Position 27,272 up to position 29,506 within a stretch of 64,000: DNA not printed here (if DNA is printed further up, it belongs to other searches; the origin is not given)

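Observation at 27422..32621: ThDP enzyme, SDR, NDP-hexose C-methyltransferase-type and secondary-ADH-like genes head a wall-polysaccharide operon: candidate branched-chain sugar pathway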

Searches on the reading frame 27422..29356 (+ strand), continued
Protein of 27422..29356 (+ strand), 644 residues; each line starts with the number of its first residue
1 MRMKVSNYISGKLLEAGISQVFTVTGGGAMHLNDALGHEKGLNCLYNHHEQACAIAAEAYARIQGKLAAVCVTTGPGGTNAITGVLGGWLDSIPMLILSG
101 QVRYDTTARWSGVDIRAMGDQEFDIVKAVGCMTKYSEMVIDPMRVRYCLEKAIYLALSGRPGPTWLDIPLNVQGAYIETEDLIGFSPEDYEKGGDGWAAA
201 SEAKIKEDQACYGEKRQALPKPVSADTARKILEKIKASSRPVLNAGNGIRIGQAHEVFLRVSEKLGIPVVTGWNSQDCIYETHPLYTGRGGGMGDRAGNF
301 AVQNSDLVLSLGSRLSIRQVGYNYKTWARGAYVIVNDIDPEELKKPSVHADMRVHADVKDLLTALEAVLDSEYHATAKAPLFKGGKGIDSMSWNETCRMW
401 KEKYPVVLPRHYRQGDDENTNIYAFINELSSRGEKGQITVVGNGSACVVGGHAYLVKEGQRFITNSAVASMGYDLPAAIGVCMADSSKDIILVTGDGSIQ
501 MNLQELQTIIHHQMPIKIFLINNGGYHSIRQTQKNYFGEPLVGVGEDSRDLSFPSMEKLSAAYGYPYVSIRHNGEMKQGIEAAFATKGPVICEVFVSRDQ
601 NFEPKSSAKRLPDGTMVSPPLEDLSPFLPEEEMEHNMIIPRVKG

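Call 44: find_encoding_contigs(protein=P0131, flank=10000, max_places=1)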
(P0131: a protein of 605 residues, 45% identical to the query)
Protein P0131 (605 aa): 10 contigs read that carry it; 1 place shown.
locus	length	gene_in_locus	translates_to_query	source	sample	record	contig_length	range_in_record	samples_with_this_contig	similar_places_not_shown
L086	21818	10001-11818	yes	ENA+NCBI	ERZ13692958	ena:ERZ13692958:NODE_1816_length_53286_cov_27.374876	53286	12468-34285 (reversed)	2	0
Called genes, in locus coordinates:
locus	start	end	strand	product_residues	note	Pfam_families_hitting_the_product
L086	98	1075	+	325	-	PF01370:Epimerase, PF04321:RmlD_sub_bind, PF16363:GDP_Man_Dehyd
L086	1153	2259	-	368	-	PF13439:Glyco_transf_4, PF20706:GT4-conflict, PF00534:Glycos_transf_1, PF13692:Glyco_trans_1_4, PF13524:Glyco_trans_1_2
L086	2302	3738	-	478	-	-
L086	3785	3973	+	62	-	-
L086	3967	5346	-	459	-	PF09913:DUF2142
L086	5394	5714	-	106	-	PF05635:23S_rRNA_IVP, PF22296:bAvd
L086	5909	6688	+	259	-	PF00483:NTP_transferase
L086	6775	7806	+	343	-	PF01073:3Beta_HSD, PF01370:Epimerase, PF02719:Polysacc_synt_2, PF04321:RmlD_sub_bind (weak), PF07993:NAD_binding_4, PF16363:GDP_Man_Dehyd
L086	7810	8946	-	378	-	PF03102:NeuB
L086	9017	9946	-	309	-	PF08282:Hydrolase_3 (weak)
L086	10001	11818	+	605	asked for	PF02776:TPP_enzyme_N, PF00205:TPP_enzyme_M, PF02775:TPP_enzyme_C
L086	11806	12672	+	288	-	PF01073:3Beta_HSD (faint), PF01370:Epimerase, PF04321:RmlD_sub_bind, PF16363:GDP_Man_Dehyd (faint)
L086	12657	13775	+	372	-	PF22674:C2185-like_N, PF05050:Methyltransf_21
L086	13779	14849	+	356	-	PF13489:Methyltransf_23, PF07021:MetW (faint), PF08241:Methyltransf_11, PF08242:Methyltransf_12, PF13649:Methyltransf_25, PF22674:C2185-like_N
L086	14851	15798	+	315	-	PF00535:Glycos_transf_2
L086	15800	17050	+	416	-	PF01041:DegT_DnrJ_EryC1, PF01212:Beta_elim_lyase (weak)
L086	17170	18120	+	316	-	PF05401:NodS (weak), PF13489:Methyltransf_23, PF00398:RrnaAD, PF08241:Methyltransf_11, PF08242:Methyltransf_12, PF13649:Methyltransf_25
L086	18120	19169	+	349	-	-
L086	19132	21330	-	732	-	-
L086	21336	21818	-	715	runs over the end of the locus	-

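Call 51: search_solved_structures(query=window:27422-29356:+, max_evalue=1e-60, show_alignments=2)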
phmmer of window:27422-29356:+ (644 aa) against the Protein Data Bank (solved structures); distinct sequences matched with E-value up to 1e-60: 2.
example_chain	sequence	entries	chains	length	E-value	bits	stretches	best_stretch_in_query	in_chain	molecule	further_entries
8rph_A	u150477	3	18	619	2.7e-118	399.4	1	225-638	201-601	Thiamine pyrophosphate-binding protein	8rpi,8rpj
5ahk_A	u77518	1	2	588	6.7e-62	213.1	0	229-605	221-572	ACETOLACTATE SYNTHASE II, LARGE SUBUNIT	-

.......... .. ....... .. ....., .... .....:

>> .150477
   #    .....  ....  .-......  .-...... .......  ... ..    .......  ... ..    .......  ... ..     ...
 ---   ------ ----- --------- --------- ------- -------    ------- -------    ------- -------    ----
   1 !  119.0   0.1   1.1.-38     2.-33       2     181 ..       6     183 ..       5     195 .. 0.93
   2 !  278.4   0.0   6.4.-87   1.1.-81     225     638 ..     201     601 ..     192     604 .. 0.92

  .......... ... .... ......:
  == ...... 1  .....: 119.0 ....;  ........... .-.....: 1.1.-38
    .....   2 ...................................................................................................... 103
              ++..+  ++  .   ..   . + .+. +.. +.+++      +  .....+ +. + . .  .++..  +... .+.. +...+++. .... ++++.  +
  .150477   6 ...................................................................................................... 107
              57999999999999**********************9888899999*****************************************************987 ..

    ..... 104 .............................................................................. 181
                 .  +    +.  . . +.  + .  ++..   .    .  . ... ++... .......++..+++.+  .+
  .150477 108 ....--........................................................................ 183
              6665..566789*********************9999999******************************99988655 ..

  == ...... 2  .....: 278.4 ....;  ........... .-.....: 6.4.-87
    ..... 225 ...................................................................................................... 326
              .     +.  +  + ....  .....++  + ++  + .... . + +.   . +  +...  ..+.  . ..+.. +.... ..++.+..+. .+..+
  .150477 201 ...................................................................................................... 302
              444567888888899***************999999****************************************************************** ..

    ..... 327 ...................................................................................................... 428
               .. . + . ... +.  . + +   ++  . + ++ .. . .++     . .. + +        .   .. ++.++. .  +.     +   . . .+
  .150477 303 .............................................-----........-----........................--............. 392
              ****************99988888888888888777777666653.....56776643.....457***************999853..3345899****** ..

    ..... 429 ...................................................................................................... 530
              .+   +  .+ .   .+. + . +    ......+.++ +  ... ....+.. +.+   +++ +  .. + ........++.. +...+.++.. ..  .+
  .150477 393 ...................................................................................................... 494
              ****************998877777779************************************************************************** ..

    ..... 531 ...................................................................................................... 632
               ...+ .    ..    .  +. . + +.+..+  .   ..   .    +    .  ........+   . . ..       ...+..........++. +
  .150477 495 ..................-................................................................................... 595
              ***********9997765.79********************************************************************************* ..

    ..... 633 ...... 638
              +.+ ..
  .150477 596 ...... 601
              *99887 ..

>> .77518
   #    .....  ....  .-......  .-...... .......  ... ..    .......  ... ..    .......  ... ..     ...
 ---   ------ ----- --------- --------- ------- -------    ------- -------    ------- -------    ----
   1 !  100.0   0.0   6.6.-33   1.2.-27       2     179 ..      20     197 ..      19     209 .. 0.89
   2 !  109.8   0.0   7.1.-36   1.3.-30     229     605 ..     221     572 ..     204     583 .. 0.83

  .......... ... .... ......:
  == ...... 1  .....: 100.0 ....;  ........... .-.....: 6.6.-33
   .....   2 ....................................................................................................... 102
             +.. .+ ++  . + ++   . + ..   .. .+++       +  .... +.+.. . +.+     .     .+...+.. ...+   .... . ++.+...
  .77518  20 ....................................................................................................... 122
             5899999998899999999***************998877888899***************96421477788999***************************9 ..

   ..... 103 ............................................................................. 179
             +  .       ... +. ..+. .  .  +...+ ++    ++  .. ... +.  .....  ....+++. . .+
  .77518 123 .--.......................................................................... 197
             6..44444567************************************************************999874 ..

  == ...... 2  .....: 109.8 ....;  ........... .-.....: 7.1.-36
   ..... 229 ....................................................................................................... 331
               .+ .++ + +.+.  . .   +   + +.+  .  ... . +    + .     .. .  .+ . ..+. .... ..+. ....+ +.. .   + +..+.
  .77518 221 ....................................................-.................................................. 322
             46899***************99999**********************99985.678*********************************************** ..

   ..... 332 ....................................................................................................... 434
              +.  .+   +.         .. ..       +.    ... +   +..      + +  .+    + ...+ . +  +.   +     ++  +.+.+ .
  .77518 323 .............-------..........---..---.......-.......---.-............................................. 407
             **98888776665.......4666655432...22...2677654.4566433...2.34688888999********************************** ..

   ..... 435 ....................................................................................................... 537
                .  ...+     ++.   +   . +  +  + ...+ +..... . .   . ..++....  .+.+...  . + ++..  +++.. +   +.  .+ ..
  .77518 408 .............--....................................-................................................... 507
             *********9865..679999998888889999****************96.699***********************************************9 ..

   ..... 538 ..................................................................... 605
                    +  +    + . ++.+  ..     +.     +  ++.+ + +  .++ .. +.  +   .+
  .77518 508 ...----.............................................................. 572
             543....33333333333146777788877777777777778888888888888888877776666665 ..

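Call 62: search_protein_families(library=pfam, proteins=[L019:12769-15132:+, L047:11894-14182:+, L065:13178-15403:+, L082:11903-14104:+, L055:12784-14163:+], max_evalue=0.000001)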
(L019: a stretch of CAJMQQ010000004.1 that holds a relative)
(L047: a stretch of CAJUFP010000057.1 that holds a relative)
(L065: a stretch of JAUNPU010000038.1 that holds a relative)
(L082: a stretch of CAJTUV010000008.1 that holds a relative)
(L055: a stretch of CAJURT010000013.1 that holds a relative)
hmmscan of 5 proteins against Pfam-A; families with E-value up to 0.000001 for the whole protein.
L019:12769-15132:+ (787 aa): 5 families
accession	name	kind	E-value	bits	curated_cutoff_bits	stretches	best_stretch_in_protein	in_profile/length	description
PF01370.27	Epimerase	-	4.4e-32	111.9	20.9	1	475-699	1-233/240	NAD dependent epimerase/dehydratase family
PF13489.12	Methyltransf_23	-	8.3e-20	71.6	27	1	140-298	4-163/164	Methyltransferase domain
PF08484.17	Methyltransf_14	-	8.2e-18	65.1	23.5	1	342-433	52-144/160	C-methyltransferase C-terminal domain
PF16363.11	GDP_Man_Dehyd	-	2.4e-17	63.9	27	1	477-695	2-241/332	GDP-mannose 4,6 dehydratase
PF08242.18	Methyltransf_12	-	4e-07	31.1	30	1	160-251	1-96/98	Methyltransferase domain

L047:11894-14182:+ (762 aa): 4 families
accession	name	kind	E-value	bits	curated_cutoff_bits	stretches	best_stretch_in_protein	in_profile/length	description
PF01370.27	Epimerase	-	3.3e-29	102.4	20.9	1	5-250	2-227/240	NAD dependent epimerase/dehydratase family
PF13489.12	Methyltransf_23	-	6e-21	75.3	27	1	432-584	7-163/164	Methyltransferase domain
PF08484.17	Methyltransf_14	-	2.3e-16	60.4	23.5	1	643-739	47-144/160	C-methyltransferase C-terminal domain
PF16363.11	GDP_Man_Dehyd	-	9.2e-14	52.1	27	1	6-340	2-332/332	GDP-mannose 4,6 dehydratase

L065:13178-15403:+ (741 aa): 7 families
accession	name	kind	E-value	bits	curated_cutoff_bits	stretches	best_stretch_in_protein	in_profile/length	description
PF01370.27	Epimerase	-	1.6e-33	116.5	20.9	1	439-660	1-230/240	NAD dependent epimerase/dehydratase family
PF13489.12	Methyltransf_23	-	2.6e-20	73.2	27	1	79-253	3-163/164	Methyltransferase domain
PF16363.11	GDP_Man_Dehyd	-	4.1e-18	66.4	27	1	441-689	2-266/332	GDP-mannose 4,6 dehydratase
PF08484.17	Methyltransf_14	-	1.3e-14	54.8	23.5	1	321-422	52-154/160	C-methyltransferase C-terminal domain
PF13460.12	NAD_binding_10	-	6.7e-11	42.8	27.2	1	443-544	1-90/184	NAD(P)H-binding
PF05368.20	NmrA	-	1.7e-09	38.1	27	1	437-509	3-76/298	NmrA-like family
PF04321.23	RmlD_sub_bind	-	6.8e-09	35.6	27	1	438-638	2-181/287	RmlD substrate binding domain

L082:11903-14104:+ (733 aa): 4 families
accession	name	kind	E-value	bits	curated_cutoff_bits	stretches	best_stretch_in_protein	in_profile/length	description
PF01370.27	Epimerase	-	3.3e-25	89.3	20.9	1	4-237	2-224/240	NAD dependent epimerase/dehydratase family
PF16363.11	GDP_Man_Dehyd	-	1.6e-17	64.4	27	1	5-326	2-332/332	GDP-mannose 4,6 dehydratase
PF13489.12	Methyltransf_23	-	1.2e-16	61.4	27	1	424-577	6-163/164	Methyltransferase domain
PF08484.17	Methyltransf_14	-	7.6e-14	52.2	23.5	1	608-708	41-142/160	C-methyltransferase C-terminal domain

L055:12784-14163:+ (459 aa): 4 families
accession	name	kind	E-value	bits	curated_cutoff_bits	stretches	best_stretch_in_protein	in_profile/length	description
PF13489.12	Methyltransf_23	-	8.4e-20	71.6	27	1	150-304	12-163/164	Methyltransferase domain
PF08484.17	Methyltransf_14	-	5.9e-15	55.8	23.5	1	350-435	56-142/160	C-methyltransferase C-terminal domain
PF08242.18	Methyltransf_12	-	6e-08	33.8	30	1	165-258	1-97/98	Methyltransferase domain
PF08241.18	Methyltransf_11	-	4.6e-07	30.8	21.2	0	165-258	1-92/95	Methyltransferase domain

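Call 69: find_encoding_contigs(protein=P0158, flank=10000, max_places=1)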
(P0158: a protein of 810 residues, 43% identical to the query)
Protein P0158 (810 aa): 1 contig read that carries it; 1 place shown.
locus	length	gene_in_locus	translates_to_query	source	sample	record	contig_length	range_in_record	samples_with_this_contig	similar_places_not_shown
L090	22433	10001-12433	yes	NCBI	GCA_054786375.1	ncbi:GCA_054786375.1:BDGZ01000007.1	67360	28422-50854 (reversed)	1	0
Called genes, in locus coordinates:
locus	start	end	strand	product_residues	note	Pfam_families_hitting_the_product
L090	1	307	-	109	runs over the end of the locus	PF01909:NTP_transf_2, PF18765:Polbeta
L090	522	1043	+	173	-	PF09603:Fib_succ_major, PF07603:Lcl_C (weak)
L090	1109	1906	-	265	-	-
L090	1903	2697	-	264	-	-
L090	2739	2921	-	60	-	-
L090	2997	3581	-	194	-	PF09603:Fib_succ_major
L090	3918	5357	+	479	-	PF00224:PK, PF02887:PK_C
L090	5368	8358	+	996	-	PF00176:SNF2-rel_dom (faint), PF04851:ResIII, PF00271:Helicase_C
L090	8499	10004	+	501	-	PF03102:NeuB, PF07883:Cupin_2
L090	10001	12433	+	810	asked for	PF02776:TPP_enzyme_N, PF00205:TPP_enzyme_M, PF02775:TPP_enzyme_C, PF00702:Hydrolase, PF12710:HAD, PF13419:HAD_2, PF13242:Hydrolase_like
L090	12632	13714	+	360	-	PF04055:Radical_SAM, PF13353:Fer4_12 (weak)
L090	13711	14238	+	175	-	-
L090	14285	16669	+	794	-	PF00999:Na_H_Exchanger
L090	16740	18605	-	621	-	-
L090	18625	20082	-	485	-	PF08487:VIT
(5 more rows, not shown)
